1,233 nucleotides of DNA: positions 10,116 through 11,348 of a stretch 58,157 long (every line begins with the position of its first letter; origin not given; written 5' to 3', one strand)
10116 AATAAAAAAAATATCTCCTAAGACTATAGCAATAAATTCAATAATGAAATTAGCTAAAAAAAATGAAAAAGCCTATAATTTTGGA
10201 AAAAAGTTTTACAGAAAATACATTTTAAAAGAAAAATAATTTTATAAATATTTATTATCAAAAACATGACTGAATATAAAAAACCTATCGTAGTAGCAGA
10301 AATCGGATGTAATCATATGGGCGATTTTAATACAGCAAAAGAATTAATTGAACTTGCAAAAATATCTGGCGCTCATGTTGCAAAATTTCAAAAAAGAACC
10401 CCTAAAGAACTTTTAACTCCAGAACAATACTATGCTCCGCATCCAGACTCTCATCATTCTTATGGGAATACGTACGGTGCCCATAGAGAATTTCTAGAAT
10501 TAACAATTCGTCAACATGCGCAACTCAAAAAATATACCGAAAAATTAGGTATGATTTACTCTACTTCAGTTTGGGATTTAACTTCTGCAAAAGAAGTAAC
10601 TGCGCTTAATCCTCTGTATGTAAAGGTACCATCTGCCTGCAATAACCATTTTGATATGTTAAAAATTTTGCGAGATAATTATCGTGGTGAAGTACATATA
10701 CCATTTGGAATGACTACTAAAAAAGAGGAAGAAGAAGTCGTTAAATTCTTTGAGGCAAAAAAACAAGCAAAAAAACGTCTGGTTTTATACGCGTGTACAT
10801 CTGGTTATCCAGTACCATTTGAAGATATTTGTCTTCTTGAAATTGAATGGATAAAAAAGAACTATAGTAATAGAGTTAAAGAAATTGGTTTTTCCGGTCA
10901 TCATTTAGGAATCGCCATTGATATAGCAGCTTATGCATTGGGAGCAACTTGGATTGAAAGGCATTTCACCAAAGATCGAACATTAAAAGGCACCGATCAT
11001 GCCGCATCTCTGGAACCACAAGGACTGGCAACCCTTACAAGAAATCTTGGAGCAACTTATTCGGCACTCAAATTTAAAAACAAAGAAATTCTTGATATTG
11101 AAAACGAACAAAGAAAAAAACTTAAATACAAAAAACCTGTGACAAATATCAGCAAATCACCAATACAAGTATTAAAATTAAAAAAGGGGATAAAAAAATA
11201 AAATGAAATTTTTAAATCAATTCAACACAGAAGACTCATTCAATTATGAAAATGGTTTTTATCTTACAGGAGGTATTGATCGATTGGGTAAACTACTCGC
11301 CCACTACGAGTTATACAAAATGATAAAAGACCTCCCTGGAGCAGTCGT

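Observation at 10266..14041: Complete 9-phosphate-route nonulosonate (KDN-like) pathway in a putative CPR genome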

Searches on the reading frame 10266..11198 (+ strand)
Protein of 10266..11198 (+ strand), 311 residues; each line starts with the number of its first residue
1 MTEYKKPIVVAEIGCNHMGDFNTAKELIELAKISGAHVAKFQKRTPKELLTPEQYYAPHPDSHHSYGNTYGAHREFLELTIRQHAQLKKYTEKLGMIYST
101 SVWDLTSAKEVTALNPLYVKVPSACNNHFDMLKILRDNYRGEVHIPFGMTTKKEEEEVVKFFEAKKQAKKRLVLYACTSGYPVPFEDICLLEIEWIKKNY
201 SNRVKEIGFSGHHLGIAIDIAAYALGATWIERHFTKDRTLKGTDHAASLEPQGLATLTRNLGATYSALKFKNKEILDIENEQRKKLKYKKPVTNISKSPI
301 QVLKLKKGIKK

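Call 3: search_protein_families(library=pfam, proteins=[window:10266-11198:+], max_evalue=0.01)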
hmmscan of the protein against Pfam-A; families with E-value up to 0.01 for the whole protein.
window:10266-11198:+ (311 aa): 1 family
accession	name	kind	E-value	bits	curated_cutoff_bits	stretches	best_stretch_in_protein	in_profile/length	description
PF03102.20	NeuB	-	2.3e-62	211.1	22.1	1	27-270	1-238/241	NeuB family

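Call 4: search_protein_families(library=ncbifam, proteins=[window:10266-11198:+], max_evalue=0.01)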
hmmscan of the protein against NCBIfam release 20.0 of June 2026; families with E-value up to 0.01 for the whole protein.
window:10266-11198:+ (311 aa): 2 families
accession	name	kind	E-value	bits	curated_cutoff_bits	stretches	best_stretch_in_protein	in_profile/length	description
TIGR03569.1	NeuB_NnaB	equivalog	3.5e-53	180.8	399.65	1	8-284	2-274/329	N-acetylneuraminate synthase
TIGR03586.1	PseI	equivalog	3.5e-36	125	340.25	1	6-284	1-273/327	pseudaminic acid synthase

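Call 8: search_solved_structures(query=window:10266-11198:+, max_evalue=0.001, show_alignments=2)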
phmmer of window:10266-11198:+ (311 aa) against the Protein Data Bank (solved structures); distinct sequences matched with E-value up to 0.001: 7.
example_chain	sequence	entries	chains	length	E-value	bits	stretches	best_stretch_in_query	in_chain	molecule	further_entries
2wqp_A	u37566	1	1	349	5.1e-21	78.4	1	6-264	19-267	POLYSIALIC ACID CAPSULE BIOSYNTHESIS PROTEIN SIAC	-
1xuu_A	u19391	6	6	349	1.3e-20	77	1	6-264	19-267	polysialic acid capsule biosynthesis protein SiaC | N-acetylneuraminate synthase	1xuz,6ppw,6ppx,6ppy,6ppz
4ipj_A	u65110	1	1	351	1.3e-20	77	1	6-264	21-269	Polysialic acid capsule biosynthesis protein SiaC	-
4ipi_A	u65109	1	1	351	1.3e-20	77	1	6-264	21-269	Polysialic acid capsule biosynthesis protein SiaC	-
6ncs_A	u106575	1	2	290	5.2e-20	75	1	8-260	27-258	N-acetylneuraminic acid (Sialic acid) synthetase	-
8h2c_A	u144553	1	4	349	5.1e-19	71.8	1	5-258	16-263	Pseudaminic acid synthase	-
1vli_A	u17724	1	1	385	4.9e-15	58.7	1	8-269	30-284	Spore coat polysaccharide biosynthesis protein spsE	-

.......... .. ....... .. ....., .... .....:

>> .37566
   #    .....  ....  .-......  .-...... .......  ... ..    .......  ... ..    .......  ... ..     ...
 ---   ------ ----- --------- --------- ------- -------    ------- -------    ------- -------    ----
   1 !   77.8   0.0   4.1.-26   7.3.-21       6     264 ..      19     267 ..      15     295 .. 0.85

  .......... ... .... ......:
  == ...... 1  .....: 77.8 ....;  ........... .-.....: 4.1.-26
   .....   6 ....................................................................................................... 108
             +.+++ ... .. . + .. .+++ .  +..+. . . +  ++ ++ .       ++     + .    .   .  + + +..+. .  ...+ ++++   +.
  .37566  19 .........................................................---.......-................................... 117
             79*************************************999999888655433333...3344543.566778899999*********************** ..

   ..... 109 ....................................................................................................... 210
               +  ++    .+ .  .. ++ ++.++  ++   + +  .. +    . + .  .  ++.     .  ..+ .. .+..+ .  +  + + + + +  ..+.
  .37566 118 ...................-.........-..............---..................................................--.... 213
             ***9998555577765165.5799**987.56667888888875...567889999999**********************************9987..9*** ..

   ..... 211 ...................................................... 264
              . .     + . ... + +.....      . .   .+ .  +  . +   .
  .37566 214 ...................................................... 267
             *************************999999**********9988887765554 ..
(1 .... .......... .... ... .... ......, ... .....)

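Call 17: find_homologous_proteins(query=window:10266-11198:+, max_evalue=1e-10)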
Query window:10266-11198:+ (311 aa): 8000 proteins with E <= 1e-10 among 8000 candidates; the best 120 are listed.
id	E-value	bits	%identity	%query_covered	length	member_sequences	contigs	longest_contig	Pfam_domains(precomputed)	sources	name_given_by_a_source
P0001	1.2e-207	706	100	100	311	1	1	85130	PF03102.21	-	-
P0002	3.8e-155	534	63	92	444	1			PF03102.21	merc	-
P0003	6.2e-140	484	74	94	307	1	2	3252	PF03102.21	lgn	-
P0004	8.8e-139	480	72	92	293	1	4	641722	PF03102.21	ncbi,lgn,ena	-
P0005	1.7e-138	479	68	95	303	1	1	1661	PF03102.21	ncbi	-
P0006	4.7e-138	477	72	92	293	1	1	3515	PF03102.21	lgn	-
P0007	7.3e-138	477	70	92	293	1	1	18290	PF03102.21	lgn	-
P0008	2.7e-137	475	71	92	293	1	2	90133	PF03102.21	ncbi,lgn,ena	ncbi:MAG: N-acetylneuraminate synthase family protein [Patescibacteria group bacterium]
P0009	3.4e-137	475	72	93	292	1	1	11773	PF03102.21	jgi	jgi:sialic acid synthase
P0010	1.2e-136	473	70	93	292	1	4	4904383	PF03102.21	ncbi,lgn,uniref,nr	ncbi:N-acetylneuraminate synthase family protein [Flammeovirga pacifica]|uniref:N-acetylneuraminate 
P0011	1.7e-136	472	70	92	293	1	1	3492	PF03102.21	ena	-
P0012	2.0e-136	472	70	92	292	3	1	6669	PF03102.21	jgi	-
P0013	2.7e-136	472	71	92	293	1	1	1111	PF03102.21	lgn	-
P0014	3.7e-136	471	71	93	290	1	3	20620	PF03102.21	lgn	-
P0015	6.4e-136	470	70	93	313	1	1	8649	PF03102.21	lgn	-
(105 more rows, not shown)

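Call 21: find_encoding_contigs(protein=P0010, flank=8000, max_places=2)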
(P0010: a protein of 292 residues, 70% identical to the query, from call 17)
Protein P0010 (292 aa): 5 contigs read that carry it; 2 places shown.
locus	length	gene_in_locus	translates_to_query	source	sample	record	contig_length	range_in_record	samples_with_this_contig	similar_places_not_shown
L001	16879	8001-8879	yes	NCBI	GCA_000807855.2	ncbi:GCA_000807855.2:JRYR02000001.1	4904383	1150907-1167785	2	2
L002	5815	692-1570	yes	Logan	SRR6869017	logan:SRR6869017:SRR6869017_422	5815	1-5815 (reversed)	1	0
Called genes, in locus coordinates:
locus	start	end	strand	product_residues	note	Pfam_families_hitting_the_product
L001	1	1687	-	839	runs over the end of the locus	PF13620:CarboxypepD_reg (weak), PF13715:CarbopepD_reg_2, PF07715:Plug, PF00593:TonB_dep_Rec_b-barrel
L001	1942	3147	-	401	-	PF00890:FAD_binding_2 (weak), PF03486:HI0933_like, PF07992:Pyr_redox_2 (faint), PF13454:NAD_binding_9 (weak), PF22780:HI0933_like_1st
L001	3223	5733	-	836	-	PF09586:YfhO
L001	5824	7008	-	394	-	PF00534:Glycos_transf_1, PF13692:Glyco_trans_1_4, PF13524:Glyco_trans_1_2 (faint)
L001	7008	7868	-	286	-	-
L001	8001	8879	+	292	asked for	PF03102:NeuB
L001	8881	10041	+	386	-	PF02348:CTP_transf_3, PF00702:Hydrolase (faint)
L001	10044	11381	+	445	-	PF01943:Polysacc_synt, PF13440:Polysacc_synt_3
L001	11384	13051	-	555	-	PF23357:DUF7088, PF09822:ABC_transp_aux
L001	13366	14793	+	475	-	PF01743:PolyA_pol, PF12627:PolyA_pol_RNAbd, PF01966:HD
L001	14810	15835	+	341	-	PF01208:URO-D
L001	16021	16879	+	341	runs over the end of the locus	PF13588:HSDR_N_2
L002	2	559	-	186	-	?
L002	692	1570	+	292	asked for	PF03102:NeuB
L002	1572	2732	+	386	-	PF02348:CTP_transf_3, PF00702:Hydrolase (faint)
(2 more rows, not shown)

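Call 30: find_encoding_contigs(protein=P0001, flank=10000, max_places=3)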
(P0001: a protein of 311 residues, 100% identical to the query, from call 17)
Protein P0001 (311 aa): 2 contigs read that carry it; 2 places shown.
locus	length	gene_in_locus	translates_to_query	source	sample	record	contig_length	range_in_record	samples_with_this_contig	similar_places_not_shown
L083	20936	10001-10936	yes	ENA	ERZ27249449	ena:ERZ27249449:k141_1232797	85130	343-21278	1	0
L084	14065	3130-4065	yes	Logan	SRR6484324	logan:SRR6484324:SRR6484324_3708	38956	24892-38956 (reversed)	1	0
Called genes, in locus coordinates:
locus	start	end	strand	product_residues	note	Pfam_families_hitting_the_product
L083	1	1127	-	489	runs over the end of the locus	?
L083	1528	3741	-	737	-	PF04932:Wzy_C, PF13424:TPR_12 (faint), PF13428:TPR_14 (faint), PF00515:TPR_1 (faint), PF07719:TPR_2 (faint), PF12895:ANAPC3 (faint), PF13432:TPR_16 (weak), PF14559:TPR_19 (weak), +4 more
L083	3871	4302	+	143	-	-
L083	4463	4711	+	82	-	PF12728:HTH_17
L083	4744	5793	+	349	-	PF01370:Epimerase, PF16363:GDP_Man_Dehyd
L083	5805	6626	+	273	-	PF01061:ABC2_membrane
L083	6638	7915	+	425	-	PF00005:ABC_tran, PF14524:Wzt_C (weak)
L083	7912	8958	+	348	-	PF00852:Glyco_transf_10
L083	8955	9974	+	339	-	PF13489:Methyltransf_23, PF08241:Methyltransf_11, PF08242:Methyltransf_12, PF13649:Methyltransf_25 (weak), PF13847:Methyltransf_31 (weak)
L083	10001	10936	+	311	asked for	PF03102:NeuB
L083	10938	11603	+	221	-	PF05711:TylF, PF13578:Methyltransf_24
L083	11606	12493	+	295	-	-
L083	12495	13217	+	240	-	PF01128:IspD (weak), PF02348:CTP_transf_3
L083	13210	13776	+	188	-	PF00702:Hydrolase (faint), PF12710:HAD, PF08282:Hydrolase_3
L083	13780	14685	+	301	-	PF00892:EamA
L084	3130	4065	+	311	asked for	PF03102:NeuB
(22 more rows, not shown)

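Call 31: find_encoding_contigs(protein=P0008, flank=8000, max_places=2)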
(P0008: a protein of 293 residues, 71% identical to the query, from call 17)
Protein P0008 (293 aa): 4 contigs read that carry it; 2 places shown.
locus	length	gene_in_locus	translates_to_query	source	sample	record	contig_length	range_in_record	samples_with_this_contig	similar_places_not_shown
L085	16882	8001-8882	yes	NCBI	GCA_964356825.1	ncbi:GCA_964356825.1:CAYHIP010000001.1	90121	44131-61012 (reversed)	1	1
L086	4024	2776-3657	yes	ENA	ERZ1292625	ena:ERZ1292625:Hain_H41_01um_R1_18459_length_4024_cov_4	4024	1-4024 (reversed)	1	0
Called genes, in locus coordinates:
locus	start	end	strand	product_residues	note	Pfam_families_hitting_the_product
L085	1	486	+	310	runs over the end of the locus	PF01370:Epimerase, PF02719:Polysacc_synt_2 (faint), PF04321:RmlD_sub_bind (weak), PF16363:GDP_Man_Dehyd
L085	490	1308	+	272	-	PF01061:ABC2_membrane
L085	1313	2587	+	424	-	PF00005:ABC_tran, PF13304:AAA_21 (weak), PF14524:Wzt_C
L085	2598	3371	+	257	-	PF00456:Transketolase_N, PF13292:DXP_synthase_N (faint), PF00676:E1_dh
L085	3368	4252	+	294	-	PF02779:Transket_pyr, PF02780:Transketolase_C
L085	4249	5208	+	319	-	PF01370:Epimerase, PF04321:RmlD_sub_bind (weak), PF16363:GDP_Man_Dehyd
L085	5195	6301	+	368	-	PF00852:Glyco_transf_10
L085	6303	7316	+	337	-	PF13489:Methyltransf_23, PF08241:Methyltransf_11, PF08242:Methyltransf_12, PF13649:Methyltransf_25, PF13847:Methyltransf_31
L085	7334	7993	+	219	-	PF02348:CTP_transf_3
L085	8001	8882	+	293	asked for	PF03102:NeuB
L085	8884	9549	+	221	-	PF05711:TylF, PF13578:Methyltransf_24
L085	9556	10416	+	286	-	-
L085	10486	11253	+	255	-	-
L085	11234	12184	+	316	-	PF05050:Methyltransf_21 (faint)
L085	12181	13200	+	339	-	-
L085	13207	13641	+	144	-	PF05523:FdtA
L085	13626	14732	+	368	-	PF01041:DegT_DnrJ_EryC1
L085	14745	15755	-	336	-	PF01073:3Beta_HSD (weak), PF01370:Epimerase, PF16363:GDP_Man_Dehyd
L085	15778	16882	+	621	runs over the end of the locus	PF02543:Carbam_trans_N, PF16861:Carbam_trans_C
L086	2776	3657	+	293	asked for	PF03102:NeuB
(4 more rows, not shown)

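Call 32: find_encoding_contigs(protein=P0004, flank=8000, max_places=2)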
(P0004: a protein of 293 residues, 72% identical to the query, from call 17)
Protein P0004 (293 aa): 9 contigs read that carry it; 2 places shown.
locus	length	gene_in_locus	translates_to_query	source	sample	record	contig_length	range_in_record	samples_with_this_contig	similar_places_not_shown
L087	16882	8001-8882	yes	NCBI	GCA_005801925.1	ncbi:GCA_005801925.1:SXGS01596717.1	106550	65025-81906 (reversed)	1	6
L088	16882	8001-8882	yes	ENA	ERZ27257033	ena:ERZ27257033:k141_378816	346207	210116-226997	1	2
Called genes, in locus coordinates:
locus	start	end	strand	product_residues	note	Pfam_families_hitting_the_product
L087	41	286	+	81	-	PF12728:HTH_17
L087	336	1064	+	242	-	PF01370:Epimerase, PF04321:RmlD_sub_bind (weak), PF16363:GDP_Man_Dehyd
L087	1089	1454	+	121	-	PF16363:GDP_Man_Dehyd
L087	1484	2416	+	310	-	PF01370:Epimerase, PF02719:Polysacc_synt_2 (faint), PF04321:RmlD_sub_bind (weak), PF16363:GDP_Man_Dehyd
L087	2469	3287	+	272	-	PF01061:ABC2_membrane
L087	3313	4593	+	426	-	PF00005:ABC_tran, PF14524:Wzt_C (weak)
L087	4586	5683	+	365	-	-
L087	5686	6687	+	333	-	PF13489:Methyltransf_23, PF08241:Methyltransf_11, PF08242:Methyltransf_12, PF13649:Methyltransf_25 (weak), PF13847:Methyltransf_31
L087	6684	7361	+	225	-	PF02348:CTP_transf_3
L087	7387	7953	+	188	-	PF08282:Hydrolase_3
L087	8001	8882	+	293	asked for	PF03102:NeuB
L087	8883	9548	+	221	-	PF05711:TylF, PF13578:Methyltransf_24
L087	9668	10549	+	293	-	PF01973:MptE-like (weak)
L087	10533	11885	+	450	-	PF01593:Amino_oxidase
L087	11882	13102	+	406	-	PF00534:Glycos_transf_1, PF13692:Glyco_trans_1_4, PF13524:Glyco_trans_1_2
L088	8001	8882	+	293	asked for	PF03102:NeuB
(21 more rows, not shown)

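Call 47: find_related_loci(query=window:10266-11198:+, collection=metagenome_contigs, flank=8000)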
Query window:10266-11198:+ (311 aa) in metagenome_contigs; peptide patterns used: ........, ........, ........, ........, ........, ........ (x = any residue, [..] = any of these).
597 stretches matched a pattern (row limit reached: there are more); 379 encode a relative of the query (tblastn E <= 1e-3); the best 80 are kept; 80 distinct loci.
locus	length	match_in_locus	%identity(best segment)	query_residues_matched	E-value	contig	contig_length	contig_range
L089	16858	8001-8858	72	4-289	2e-144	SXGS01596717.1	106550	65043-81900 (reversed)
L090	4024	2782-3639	71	4-289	2e-146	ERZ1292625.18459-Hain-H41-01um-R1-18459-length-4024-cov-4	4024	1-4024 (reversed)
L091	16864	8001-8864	69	3-290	1e-138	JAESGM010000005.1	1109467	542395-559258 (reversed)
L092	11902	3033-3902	67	1-290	1e-137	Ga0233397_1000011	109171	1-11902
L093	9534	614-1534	65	2-310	3e-137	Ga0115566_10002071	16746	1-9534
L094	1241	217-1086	69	1-290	1e-150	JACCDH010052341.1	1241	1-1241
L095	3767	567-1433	68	1-290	9e-141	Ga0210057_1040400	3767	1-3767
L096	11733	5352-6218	68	1-290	5e-137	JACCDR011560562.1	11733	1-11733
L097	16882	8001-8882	68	3-296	1e-136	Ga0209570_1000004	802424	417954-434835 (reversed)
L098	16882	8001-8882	67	3-296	3e-136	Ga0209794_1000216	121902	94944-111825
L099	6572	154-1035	67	3-296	2e-136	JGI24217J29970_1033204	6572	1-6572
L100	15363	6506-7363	70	4-289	3e-136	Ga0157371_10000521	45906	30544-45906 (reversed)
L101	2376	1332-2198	68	1-290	2e-144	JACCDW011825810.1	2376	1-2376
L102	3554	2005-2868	69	3-290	4e-140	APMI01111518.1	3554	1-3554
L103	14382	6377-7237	69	4-290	9e-136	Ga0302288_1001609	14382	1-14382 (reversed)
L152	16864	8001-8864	66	3-290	3e-132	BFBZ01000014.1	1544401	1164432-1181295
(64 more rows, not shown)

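Call 55: search_dna_similar(query=window:10266-11198:+, collection=plasmids, mode=protein, max_rows=40, rows=spread, max_evalue=1e-8)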
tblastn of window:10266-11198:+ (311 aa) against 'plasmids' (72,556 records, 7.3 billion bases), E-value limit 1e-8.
Records with a match: 144; places in all: 149; records where one place covers at least 80% of the query: 134.
Best place of each record, by identity: <60% 144.
By first word of the organism name: Bacillus 59; Sinorhizobium 27; Azospirillum 12; Ensifer 5; Rhizobium 4; Halorussus 2; Sulfitobacter 2; Acinetobacter 2; Priestia 2; Escherichia 2; and 27 more.
By predicted mobility (MOB-suite, as given by PLSDB): non-mobilizable 90; mobilizable 35; conjugative 19.
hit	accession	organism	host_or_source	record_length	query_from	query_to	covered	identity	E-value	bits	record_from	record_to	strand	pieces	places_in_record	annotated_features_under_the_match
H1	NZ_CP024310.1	Sinorhizobium fredii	Phaseolus vulgaris,cell culture,plant ...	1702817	1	290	93%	55.6%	3e-97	320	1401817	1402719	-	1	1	record has no annotation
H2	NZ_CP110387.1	Tritonibacter mobilis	-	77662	1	290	93%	54.6%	2e-92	306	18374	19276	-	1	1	N-acetylneuraminate synthase family protein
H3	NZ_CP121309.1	Ensifer adhaerens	bacterial colony,soil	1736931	9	290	91%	55.4%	2e-95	315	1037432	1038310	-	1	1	none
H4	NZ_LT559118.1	Nonomuraea gerenzanensis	-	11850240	9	287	90%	33.6%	4e-35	142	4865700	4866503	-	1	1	none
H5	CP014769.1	Hymenobacter psoromatis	Lichen,single cell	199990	9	261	81%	33.5%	1e-31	131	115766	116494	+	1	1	N-acetylneuraminate synthase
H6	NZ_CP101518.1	Ensifer adhaerens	cell cuture,rhizosphere soil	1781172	6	268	85%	31.9%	3e-23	107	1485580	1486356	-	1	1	none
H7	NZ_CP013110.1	Sinorhizobium americanum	Vachellia farnesiana,cell culture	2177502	7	300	95%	27.4%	2e-21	102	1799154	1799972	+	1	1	record has no annotation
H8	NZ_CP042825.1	Rhizobium sp. WL3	Wheat,phyllosphere swab,leaves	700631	4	268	85%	30.0%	5e-19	95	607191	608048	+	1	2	neuB: N-acetylneuraminate synthase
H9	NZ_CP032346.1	Azospirillum brasilense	soil sample,Agricultural field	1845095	7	268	84%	30.0%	2e-9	66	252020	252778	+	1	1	record has no annotation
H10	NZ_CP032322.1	Azospirillum argentinense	soil sample,Agricultural field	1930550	7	268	84%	29.7%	3e-9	65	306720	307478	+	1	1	record has no annotation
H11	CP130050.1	Sinorhizobium meliloti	Medicago,Cell culture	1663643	7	300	95%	26.4%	7e-20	97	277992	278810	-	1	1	N-acetylneuraminate synthase family protein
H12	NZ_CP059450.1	Azospirillum brasilense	Prokaryotes,soil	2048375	7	268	84%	29.3%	9e-10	67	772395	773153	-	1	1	none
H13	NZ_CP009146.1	Sinorhizobium meliloti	Medicago orbicularis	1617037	7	300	95%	26.0%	2e-19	96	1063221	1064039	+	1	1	none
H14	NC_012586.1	Sinorhizobium fredii NGR234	-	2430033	7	268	84%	29.2%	2e-16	87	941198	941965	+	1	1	record has no annotation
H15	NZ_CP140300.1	Sinorhizobium kummerowiae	Kummerowia stipulacea,Pure culture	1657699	7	268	84%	29.0%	1e-16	88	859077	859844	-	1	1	none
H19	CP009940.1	Bacillus cereus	Homo sapiens,Human clinical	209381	6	261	82%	29.2%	5e-19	95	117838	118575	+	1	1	neuB family protein | bpsE: N-acetylneuraminate synthase family protein BpsE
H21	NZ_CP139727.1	Sulfitobacter faviae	Bacterial Culture,hydrothermal vent ...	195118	6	268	85%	28.3%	2e-19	96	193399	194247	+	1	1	neuB: N-acetylneuraminate synthase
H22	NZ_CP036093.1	Bacillus toyonensis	cell culture,soil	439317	7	295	93%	25.8%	5e-9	65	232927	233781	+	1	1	pseI: pseudaminic acid synthase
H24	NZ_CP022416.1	Pseudosulfitobacter pseudonitzschiae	Skeletonema marinoi strain RO5AC,Cell ...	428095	6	268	85%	28.1%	3e-15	84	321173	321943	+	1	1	pseI: pseudaminic acid synthase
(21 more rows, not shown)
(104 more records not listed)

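Call 56: get_annotated_region(hit=H2, flank=9000)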
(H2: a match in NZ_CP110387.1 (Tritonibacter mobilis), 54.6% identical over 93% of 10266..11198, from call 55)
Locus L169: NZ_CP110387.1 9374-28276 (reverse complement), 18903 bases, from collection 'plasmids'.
description: Tritonibacter mobilis strain A3R06 plasmid p4, complete sequence
organism: Tritonibacter mobilis (NCBI taxid 379347)
taxonomy: Bacteria; Pseudomonadota; Alphaproteobacteria; Rhodobacterales; Paracoccaceae; Tritonibacter; Tritonibacter mobilis
host: -; source: -; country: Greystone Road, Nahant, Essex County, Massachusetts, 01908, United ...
typing (MOB-suite, as given by PLSDB): non-mobilizable; replicon rep_cluster_1016
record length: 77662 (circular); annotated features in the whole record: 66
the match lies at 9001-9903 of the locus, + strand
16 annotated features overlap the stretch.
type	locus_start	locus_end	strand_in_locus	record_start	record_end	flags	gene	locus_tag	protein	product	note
CDS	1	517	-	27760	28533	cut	-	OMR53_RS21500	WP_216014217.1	AAC(3) family N-acetyltransferase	GO:0046677 - response to antibiotic [Evidence IEA]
CDS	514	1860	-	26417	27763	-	-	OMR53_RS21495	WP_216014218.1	DUF4910 domain-containing protein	-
CDS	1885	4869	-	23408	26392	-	-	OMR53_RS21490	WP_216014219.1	hypothetical protein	-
CDS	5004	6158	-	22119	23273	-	pseC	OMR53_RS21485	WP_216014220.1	UDP-4-amino-4, 6-dideoxy-N-acetyl-beta-L-altrosamine transaminase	-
CDS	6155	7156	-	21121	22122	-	pseB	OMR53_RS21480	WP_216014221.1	UDP-N-acetylglucosamine 4,6-dehydratase (inverting)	-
CDS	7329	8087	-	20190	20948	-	-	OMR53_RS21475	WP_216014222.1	glycosyltransferase family A protein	-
CDS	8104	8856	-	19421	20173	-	-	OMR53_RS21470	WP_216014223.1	glycosyltransferase family 2 protein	-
CDS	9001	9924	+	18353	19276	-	-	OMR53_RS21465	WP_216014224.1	N-acetylneuraminate synthase family protein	GO:0016051 - carbohydrate biosynthetic process [Evidence IEA]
CDS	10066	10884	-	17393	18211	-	-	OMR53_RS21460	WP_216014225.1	ABC transporter permease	-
CDS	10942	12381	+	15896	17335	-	-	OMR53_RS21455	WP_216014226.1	sugar transporter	-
CDS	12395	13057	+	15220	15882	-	-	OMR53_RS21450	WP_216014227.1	ABC transporter ATP-binding protein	-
CDS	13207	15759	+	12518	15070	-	-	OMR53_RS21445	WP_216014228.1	calcium-binding protein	-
CDS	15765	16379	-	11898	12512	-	-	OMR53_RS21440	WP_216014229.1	sugar transferase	GO:0006486 - protein glycosylation [Evidence IEA]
CDS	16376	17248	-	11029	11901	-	-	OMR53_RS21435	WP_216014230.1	NAD-dependent epimerase/dehydratase family protein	-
CDS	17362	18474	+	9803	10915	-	-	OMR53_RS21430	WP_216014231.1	polysaccharide biosynthesis/export family protein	GO:0015774 - polysaccharide transport [Evidence IEA]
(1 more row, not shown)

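Call 57: get_annotated_region(hit=H1, flank=10000)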
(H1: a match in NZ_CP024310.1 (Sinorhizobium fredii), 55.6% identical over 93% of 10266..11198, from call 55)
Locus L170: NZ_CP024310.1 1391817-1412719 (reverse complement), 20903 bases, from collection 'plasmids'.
description: Sinorhizobium fredii strain NXT3 plasmid pSfreNXT3c, complete sequence
organism: Sinorhizobium fredii (NCBI taxid 380)
taxonomy: Bacteria; Pseudomonadota; Alphaproteobacteria; Hyphomicrobiales; Rhizobiaceae; Sinorhizobium; Sinorhizobium fredii
host: -; source: Phaseolus vulgaris,cell culture,plant nodule in agricultural field; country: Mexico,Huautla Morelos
typing (MOB-suite, as given by PLSDB): conjugative; relaxase MOBQ; mating-pair formation MPF_T
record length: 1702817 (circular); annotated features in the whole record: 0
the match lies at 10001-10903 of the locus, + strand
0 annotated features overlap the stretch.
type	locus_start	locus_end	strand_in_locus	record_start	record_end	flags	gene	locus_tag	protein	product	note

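Call 58: get_annotated_region(hit=H3, flank=10000)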
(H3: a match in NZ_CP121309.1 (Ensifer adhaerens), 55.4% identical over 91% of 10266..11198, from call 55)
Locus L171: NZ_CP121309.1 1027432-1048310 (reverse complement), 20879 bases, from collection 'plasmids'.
description: Ensifer adhaerens strain Casida A-T305 plasmid unnamedA, complete sequence
organism: Ensifer adhaerens (NCBI taxid 106592)
taxonomy: Bacteria; Pseudomonadota; Alphaproteobacteria; Hyphomicrobiales; Rhizobiaceae; Ensifer; Ensifer adhaerens
host: -; source: bacterial colony,soil; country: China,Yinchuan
typing (MOB-suite, as given by PLSDB): non-mobilizable; mating-pair formation MPF_T
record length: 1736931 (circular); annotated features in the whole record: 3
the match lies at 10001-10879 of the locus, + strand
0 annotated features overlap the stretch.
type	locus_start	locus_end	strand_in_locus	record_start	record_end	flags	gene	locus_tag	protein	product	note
